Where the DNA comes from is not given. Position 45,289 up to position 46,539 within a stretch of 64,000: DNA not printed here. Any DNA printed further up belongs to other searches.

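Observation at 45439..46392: Poxvirus/NCLDV-type VP39 cap 2'-O-methyltransferase encoded as an intronless gene in an amoebozoan-like genome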

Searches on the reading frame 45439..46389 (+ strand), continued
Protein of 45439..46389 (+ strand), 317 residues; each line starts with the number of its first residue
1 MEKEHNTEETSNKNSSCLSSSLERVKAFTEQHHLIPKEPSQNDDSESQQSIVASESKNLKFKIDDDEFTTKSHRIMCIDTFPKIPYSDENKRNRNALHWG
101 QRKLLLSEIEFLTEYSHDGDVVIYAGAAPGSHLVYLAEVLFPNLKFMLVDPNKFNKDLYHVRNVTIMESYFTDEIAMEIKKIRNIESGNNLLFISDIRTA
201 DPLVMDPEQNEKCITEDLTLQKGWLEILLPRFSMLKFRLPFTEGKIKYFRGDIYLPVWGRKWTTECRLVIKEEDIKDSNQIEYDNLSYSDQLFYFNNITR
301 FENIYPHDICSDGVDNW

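Call 39: find_homologous_proteins(query=P0035, max_evalue=1e-10)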
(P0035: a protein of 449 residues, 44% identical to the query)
Query P0035 (449 aa): 1207 proteins with E <= 1e-10 among 3911 candidates; the best 120 are listed.
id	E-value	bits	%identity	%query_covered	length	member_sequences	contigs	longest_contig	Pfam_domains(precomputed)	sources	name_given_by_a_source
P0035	0.0e+0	1050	100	100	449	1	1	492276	PF01358.25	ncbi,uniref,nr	ncbi:hypothetical protein C9374_008159 [Naegleria lovaniensis]|uniref:Cap-specific mRNA (nucleoside-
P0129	1.9e-149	516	64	80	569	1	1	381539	PF01358.25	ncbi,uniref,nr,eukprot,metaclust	ncbi:predicted protein [Naegleria gruberi]|uniref:Cap-specific mRNA (nucleoside-2'-O-)-methyltransfe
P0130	1.4e-132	461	57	84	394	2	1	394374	PF01358.25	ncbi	ncbi:hypothetical protein ABK040_011444 [Willaertia magna]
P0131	2.6e-110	387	54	61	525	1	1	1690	PF01358.25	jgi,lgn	jgi:hypothetical protein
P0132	4.2e-109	383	62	49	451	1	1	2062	PF01358.25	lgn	-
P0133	2.5e-104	368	45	57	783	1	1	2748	PF01358.25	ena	-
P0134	8.5e-104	366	47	56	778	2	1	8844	PF01358.25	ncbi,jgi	jgi:hypothetical protein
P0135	1.6e-96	342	45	79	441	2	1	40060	PF01358.25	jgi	jgi:hypothetical protein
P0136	6.9e-94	333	52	66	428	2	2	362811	PF01358.25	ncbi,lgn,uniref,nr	ncbi:poly A polymerase regulatory subunit [Medusavirus stheno T3]|uniref:Cap-specific mRNA (nucleosi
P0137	8.1e-94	333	53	65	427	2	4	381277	PF01358.25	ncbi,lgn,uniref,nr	ncbi:poly A polymerase regulatory subunit [Acanthamoeba castellanii medusavirus]|uniref:Cap-specific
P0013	3.1e-93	331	55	62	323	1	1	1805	PF01358.25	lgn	-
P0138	1.3e-91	326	48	56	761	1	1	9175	PF01358.25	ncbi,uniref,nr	ncbi:unnamed protein product [Brachionus calyciflorus]|uniref:Cap-specific mRNA (nucleoside-2'-O-)-m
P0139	2.1e-90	322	56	62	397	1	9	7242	PF01358.25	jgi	jgi:hypothetical protein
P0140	2.2e-90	322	50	62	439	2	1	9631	PF01358.25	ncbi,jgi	jgi:hypothetical protein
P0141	2.7e-90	322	46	55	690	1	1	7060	PF01358.25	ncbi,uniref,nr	ncbi:unnamed protein product [Brachionus calyciflorus]|uniref:Cap-specific mRNA (nucleoside-2'-O-)-m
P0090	4.9e-90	321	48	67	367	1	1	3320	PF01358.25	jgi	jgi:hypothetical protein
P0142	1.0e-89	320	50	66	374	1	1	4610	PF01358.25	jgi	-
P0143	8.0e-89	317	45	56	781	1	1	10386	PF01358.25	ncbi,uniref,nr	ncbi:hypothetical protein BpHYR1_005028 [Brachionus plicatilis]|uniref:Cap-specific mRNA (nucleoside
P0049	4.4e-88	314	53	61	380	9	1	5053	PF01358.25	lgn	-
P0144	4.7e-88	314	43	77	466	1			PF01358.25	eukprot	eukprot:gb/GECH01010897.1/.p1 GENE.gb/GECH01010897.1/~~gb/GECH01010897.1/.p1 ORF type:complete len:4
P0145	2.5e-87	312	53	63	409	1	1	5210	PF01358.25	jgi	-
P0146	1.0e-86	310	55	57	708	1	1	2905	PF01358.25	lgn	-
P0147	2.9e-86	308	51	62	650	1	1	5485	PF01358.25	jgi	jgi:hypothetical protein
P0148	9.9e-86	306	54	62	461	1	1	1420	PF01358.25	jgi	-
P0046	1.1e-85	306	54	60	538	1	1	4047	PF01358.25,PF13606.13,PF13857.13,PF12796.14,PF00023.37,PF13637.13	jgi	jgi:hypothetical protein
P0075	1.2e-85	306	48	71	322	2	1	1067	PF01358.25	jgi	-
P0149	1.7e-85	306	54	58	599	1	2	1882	PF01358.25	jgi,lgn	-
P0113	2.2e-85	305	48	71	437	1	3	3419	PF01358.25,PF12796.14,PF00023.37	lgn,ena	-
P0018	3.6e-85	305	52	62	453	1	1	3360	PF01358.25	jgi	-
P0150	4.0e-85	304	52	64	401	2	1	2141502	PF01358.25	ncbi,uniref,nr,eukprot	ncbi:hypothetical protein CAOG_03223 [Capsaspora owczarzaki ATCC 30864]|uniref:hypothetical protein 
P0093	4.3e-85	304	48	71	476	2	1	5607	PF01358.25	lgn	-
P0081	5.2e-85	304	52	63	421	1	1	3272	PF01358.25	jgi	jgi:cap2 methyltransferase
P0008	1.2e-84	303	49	70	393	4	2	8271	PF01358.25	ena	-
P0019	1.2e-84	303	58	57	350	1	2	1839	PF01358.25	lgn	-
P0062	1.3e-84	303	52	62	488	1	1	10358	PF01358.25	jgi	jgi:hypothetical protein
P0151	2.2e-84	302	57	55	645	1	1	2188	PF01358.25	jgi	-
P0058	7.4e-84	300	49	70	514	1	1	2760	PF01358.25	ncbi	-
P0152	7.7e-84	300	52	67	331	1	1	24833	PF01358.25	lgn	-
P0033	1.7e-83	299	53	59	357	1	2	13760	PF01358.25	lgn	-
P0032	1.9e-83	299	53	61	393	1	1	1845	PF01358.25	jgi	jgi:hypothetical protein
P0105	3.1e-83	298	48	71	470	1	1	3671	PF01358.25,PF13857.13,PF12796.14,PF00023.37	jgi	jgi:hypothetical protein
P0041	4.2e-83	298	49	70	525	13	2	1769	PF01358.25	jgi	jgi:hypothetical protein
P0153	5.0e-83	298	51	63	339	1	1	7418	PF01358.25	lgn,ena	-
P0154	6.9e-83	297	53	57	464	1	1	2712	PF01358.25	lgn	-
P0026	7.0e-83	297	47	66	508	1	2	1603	PF01358.25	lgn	-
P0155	7.2e-83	297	47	68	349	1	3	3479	PF01358.25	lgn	-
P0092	8.2e-83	297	49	70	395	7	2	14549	PF01358.25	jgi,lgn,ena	-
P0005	8.5e-83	297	48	69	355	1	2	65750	PF01358.25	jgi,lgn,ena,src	-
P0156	1.3e-82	296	47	75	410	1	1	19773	PF01358.25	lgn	-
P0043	1.9e-82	296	48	70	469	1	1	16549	PF01358.25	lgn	-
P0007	3.1e-82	295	45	75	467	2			PF01358.25,PF00397.33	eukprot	eukprot:TRINITY_DN4603_c0_g3_i8.p1 TRINITY_DN4603_c0_g3~~TRINITY_DN4603_c0_g3_i8.p1 ORF type:complet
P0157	3.2e-82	295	44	92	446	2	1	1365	PF01358.25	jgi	-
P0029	6.3e-82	294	51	63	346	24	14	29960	PF01358.25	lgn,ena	-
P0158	7.4e-82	294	51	65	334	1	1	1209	PF01358.25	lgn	-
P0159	7.7e-82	294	46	71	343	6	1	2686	PF01358.25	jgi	jgi:cap2 methyltransferase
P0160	1.3e-81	293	48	70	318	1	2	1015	PF01358.25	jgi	-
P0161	1.3e-81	293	54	56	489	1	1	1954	PF01358.25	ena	-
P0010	1.6e-81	293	47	70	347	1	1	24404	PF01358.25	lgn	-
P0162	3.5e-81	291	56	56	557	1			PF01358.25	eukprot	eukprot:gene10658-3282_t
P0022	3.6e-81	291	52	62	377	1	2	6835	PF01358.25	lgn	-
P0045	3.7e-81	291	48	70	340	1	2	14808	PF01358.25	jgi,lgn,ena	jgi:cap2 methyltransferase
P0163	4.3e-81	291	46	70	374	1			PF01358.25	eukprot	eukprot:m51a1_g11601 hypothetical protein (375) ;mRNA; f:129125-131072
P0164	5.3e-81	291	47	73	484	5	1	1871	PF01358.25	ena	-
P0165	6.3e-81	291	54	55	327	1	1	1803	PF01358.25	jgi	-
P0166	8.5e-81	290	51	59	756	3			PF01358.25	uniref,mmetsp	uniref:Cap-specific mRNA (nucleoside-2'-O-)-methyltransferase n=1 Tax=Palpitomonas bilix TaxID=65283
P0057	8.9e-81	290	51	62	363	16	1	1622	PF01358.25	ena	-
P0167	1.0e-80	290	63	45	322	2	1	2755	PF01358.25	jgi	-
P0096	1.2e-80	290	47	71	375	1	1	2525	PF01358.25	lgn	-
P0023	1.8e-80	289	50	65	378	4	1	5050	PF01358.25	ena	-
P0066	2.2e-80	289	46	70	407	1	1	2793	PF01358.25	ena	-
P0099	4.5e-80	288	51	64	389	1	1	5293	PF01358.25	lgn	-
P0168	4.7e-80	288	56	54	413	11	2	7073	PF01358.25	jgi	jgi:hypothetical protein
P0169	5.7e-80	287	49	70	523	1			PF01358.25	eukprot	eukprot:TRINITY_DN1300_c1_g1_i5.p1 TRINITY_DN1300_c1_g1~~TRINITY_DN1300_c1_g1_i5.p1 ORF type:complet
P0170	5.8e-80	287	47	66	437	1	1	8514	PF01358.25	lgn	-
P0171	5.9e-80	287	49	70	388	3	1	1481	PF01358.25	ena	-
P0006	7.2e-80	287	46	76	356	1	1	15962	PF01358.25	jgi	jgi:Poly A polymerase regulatory subunit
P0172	8.7e-80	287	45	73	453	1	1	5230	PF01358.25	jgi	-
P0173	1.4e-79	286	48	70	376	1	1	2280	PF01358.25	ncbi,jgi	jgi:cap2 methyltransferase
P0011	1.5e-79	286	47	70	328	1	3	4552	PF01358.25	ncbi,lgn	ncbi:MAG: hypothetical protein QW303_05265 [Nitrososphaerota archaeon]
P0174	1.5e-79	286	49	71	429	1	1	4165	PF01358.25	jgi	jgi:cap2 methyltransferase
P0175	2.8e-79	285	50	62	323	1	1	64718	PF01358.25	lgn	-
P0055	4.0e-79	285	51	63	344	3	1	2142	PF01358.25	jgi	-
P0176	5.7e-79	284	46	71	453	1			PF01358.25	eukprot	eukprot:gb/GECH01008580.1/.p1 GENE.gb/GECH01008580.1/~~gb/GECH01008580.1/.p1 ORF type:complete len:4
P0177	8.3e-79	284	53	57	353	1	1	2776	PF01358.25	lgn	-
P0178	8.5e-79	284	52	55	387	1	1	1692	PF01358.25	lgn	-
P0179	1.5e-78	283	56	55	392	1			PF01358.25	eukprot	eukprot:EG_transcript_12853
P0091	1.6e-78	283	54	55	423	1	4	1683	PF01358.25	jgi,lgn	-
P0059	2.8e-78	282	47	70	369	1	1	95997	PF01358.25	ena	-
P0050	3.4e-78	282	47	71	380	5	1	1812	PF01358.25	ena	-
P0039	3.5e-78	282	48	63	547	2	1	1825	PF01358.25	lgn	-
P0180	3.6e-78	282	50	64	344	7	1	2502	PF01358.25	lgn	-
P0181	3.7e-78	282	50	62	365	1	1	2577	PF01358.25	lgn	-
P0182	4.1e-78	281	46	73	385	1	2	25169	PF01358.25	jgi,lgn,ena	jgi:cap2 methyltransferase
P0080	4.7e-78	281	48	65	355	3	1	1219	PF01358.25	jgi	-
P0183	4.9e-78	281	54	55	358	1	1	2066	PF01358.25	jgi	-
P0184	5.1e-78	281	49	66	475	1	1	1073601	PF01358.25,PF12656.13,PF01585.29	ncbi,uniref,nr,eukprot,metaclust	ncbi:uncharacterized protein MONBRDRAFT_26377 [Monosiga brevicollis MX1]|uniref:Cap-specific mRNA (n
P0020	5.5e-78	281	50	63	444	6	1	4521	PF01358.25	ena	-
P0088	6.1e-78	281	48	71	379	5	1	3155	PF01358.25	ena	-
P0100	7.3e-78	281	46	72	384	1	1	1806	PF01358.25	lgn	-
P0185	7.7e-78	280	47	70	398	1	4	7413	PF01358.25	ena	-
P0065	1.3e-77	280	48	63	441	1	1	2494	PF01358.25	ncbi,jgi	jgi:hypothetical protein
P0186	1.5e-77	279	50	62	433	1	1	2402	PF01358.25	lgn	-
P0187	1.7e-77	279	49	65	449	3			PF01358.25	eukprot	eukprot:GGOE01046232.1.p1 GENE.GGOE01046232.1~~GGOE01046232.1.p1 ORF type:complete len:450 (-),score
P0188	2.2e-77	279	49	63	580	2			PF01358.25,PF01585.29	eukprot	eukprot:m.89364 g.89364 ORF g.89364 m.89364 type:complete len:581 (+) comp14855_c0_seq28:189-1931(+)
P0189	2.3e-77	279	48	64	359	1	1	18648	PF01358.25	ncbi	-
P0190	2.7e-77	279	43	73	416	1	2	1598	PF01358.25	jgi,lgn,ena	jgi:cap2 methyltransferase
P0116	3.5e-77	278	54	58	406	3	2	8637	PF01358.25,PF01585.29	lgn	-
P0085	4.5e-77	278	46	71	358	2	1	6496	PF01358.25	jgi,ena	jgi:cap2 methyltransferase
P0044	5.8e-77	278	54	57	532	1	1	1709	PF01358.25,PF01585.29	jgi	jgi:cap2 methyltransferase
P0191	7.8e-77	277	46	70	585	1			PF01358.25,PF00076.29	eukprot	eukprot:m.170617 g.170617 ORF g.170617 m.170617 type:complete len:586 (+) comp17831_c2_seq1:1052-280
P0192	9.4e-77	277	46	71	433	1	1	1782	PF01358.25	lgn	-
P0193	9.6e-77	277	44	55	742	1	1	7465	PF01358.25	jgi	jgi:hypothetical protein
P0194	1.4e-76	276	41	63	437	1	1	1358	PF01358.25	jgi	-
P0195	1.5e-76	276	47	70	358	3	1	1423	PF01358.25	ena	-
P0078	1.5e-76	276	47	71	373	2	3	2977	PF01358.25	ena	-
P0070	1.7e-76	276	48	61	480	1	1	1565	PF01358.25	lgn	-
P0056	1.7e-76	276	49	62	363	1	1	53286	PF01358.25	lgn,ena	-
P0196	3.3e-76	275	47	63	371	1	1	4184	PF01358.25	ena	-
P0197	3.4e-76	275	51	55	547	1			PF01358.25,PF01585.29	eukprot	eukprot:TRINITY_DN4501_c0_g1_i2.p1 TRINITY_DN4501_c0_g1~~TRINITY_DN4501_c0_g1_i2.p1 ORF type:complet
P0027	5.3e-76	274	44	82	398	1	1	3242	PF01358.25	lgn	-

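Call 42: find_encoding_contigs(protein=P0014, flank=3000, max_places=2)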
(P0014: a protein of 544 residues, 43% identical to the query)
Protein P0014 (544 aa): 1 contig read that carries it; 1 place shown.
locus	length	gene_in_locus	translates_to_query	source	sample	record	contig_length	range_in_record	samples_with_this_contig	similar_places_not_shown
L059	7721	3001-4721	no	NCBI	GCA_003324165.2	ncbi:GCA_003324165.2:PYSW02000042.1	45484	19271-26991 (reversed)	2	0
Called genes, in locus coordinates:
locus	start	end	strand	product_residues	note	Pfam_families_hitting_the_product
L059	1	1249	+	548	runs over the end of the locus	-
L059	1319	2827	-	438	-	PF25106:VWA_4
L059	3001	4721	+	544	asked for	PF01358:PARP_regulatory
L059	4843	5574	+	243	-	-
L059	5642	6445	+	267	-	-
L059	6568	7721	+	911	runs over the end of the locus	PF25106:VWA_4 (faint), PF02816:Alpha_kinase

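Call 43: find_encoding_contigs(protein=P0129, flank=3000, max_places=2)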
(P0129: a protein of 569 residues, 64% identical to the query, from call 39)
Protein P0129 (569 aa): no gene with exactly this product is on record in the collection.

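Call 44: predict_structure(alignment_id=A1)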
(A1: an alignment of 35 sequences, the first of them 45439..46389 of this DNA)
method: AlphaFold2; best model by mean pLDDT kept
length: 317 residues; sequences in the alignment: 35
mean_pLDDT: 80.4   pTM: 0.79
mean pLDDT of the five models: 80.4, 78.5, 77.7, 76.2, 75.9
residues with pLDDT >= 90: 171; 70-90: 42; 50-70: 74; < 50: 30
segments of 3 or more residues with pLDDT < 50: 1-19, 47-56
pLDDT, mean of each block of 10 residues (from residue 1): 43 46 57 58 51 50 63 82 82 56 84 96 91 93 98 95 97 96 78 95 93 97 98 97 96 86 91 97 96 85 65 54
secondary structure, 60 per line:
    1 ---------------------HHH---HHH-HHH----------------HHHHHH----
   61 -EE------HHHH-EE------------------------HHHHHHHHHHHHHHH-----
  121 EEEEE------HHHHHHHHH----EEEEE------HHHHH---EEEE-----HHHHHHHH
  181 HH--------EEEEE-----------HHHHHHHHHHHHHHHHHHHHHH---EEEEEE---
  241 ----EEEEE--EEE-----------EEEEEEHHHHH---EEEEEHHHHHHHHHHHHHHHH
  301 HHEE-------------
elements in order: H51-56 H70-73 H101-115 E121-125 H132-140 E145-149 H156-160 E164-167 H173-182 E191-195 H207-228 E232-237 E245-249 E252-254 E266-271 H272-276 E280-284 H285-302

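Call 48: fold_search(model_id=the predicted structure, library=pdb)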
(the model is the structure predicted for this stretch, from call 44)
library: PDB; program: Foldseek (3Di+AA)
matches with E <= 10: 1703; with E <= 0.001: 81
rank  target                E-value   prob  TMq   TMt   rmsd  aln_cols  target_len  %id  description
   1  4dcg                  3.9e-17  1.00  0.57  0.62   3.4       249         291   26  VACCINIA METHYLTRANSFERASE VP39 MUTANT D182A COMPLEXED WITH M7G AND S-ADENOSYLHOMOCYSTEINE (released 1999-07-22)
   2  1vpt                  8.7e-17  1.00  0.57  0.62   3.5       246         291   26  AS11 VARIANT OF VACCINIA VIRUS PROTEIN VP39 IN COMPLEX WITH S-ADENOSYL-L-METHIONINE (released 1996-08-17)
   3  1eqa                  9.9e-17  1.00  0.58  0.63   3.6       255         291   25  VACCINIA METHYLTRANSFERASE VP39 MUTANT E233Q COMPLEXED WITH M7G AND S-ADENOSYLHOMOCYSTEINE (released 1999-07-22)
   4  8cgb_A                1.1e-16  1.00  0.59  0.66   3.3       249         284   26  Monkeypox virus VP39 in complex with SAH (released 2023-04-26)
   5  1jte                  2.1e-16  1.00  0.57  0.62   3.5       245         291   25  Crystal Structure Analysis of VP39 F180W mutant (released 2002-07-10)
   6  1av6_A                2.2e-16  1.00  0.57  0.62   3.3       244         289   26  VACCINIA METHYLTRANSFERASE VP39 COMPLEXED WITH M7G CAPPED RNA HEXAMER AND S-ADENOSYLHOMOCYSTEINE (released 1998-02-25)
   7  2gaf_A                2.4e-16  1.00  0.59  0.65   2.9       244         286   26  Crystal Structure of the Vaccinia Polyadenylate Polymerase Heterodimer (apo form) (released 2006-05-16)
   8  1p39                  2.4e-16  1.00  0.59  0.64   3.5       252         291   25  DC26 MUTANT OF VACCINIA VIRUS PROTEIN VP39 IN COMPLEX WITH S-ADENOSYLHOMOCYSTEINE AND M7G(5')PPPG (released 1997-09-17)
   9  8oiv_A                2.7e-16  1.00  0.60  0.64   3.3       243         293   26  Monkeypox virus VP39 in complex with SAH and cap0 (released 2023-08-23)
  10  1eam                  2.9e-16  1.00  0.54  0.60   3.9       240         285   25  VACCINIA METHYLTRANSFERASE VP39 MUTANT (EC: 2.7.7.19) (released 1999-06-14)
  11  8ces_A                4.4e-16  1.00  0.56  0.63   6.1       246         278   26  Crystal structure of monkeypox virus methyltransferase VP39 in complex with inhibitor TO500 (released 2023-04-05)
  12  8ceq_A                7.7e-16  1.00  0.57  0.64   4.2       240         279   25  Crystal structure of monkeypox virus methyltransferase VP39 in complex with inhibitor TO427 (released 2023-04-05)
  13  8oiv_B                8.8e-16  1.00  0.58  0.64   3.9       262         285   23  Monkeypox virus VP39 in complex with SAH and cap0 (released 2023-08-23)
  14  8cev_A                1.2e-15  1.00  0.58  0.65   2.7       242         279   26  Crystal structure of monkeypox virus methyltransferase VP39 in complex with inhibitor TO1119 (released 2023-04-05)
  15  2ga9_A                1.2e-15  1.00  0.61  0.66   3.1       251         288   25  Crystal Structure of the Heterodimeric Vaccinia Virus Polyadenylate Polymerase with Bound ATP-gamma-S (released 2006-05-16)
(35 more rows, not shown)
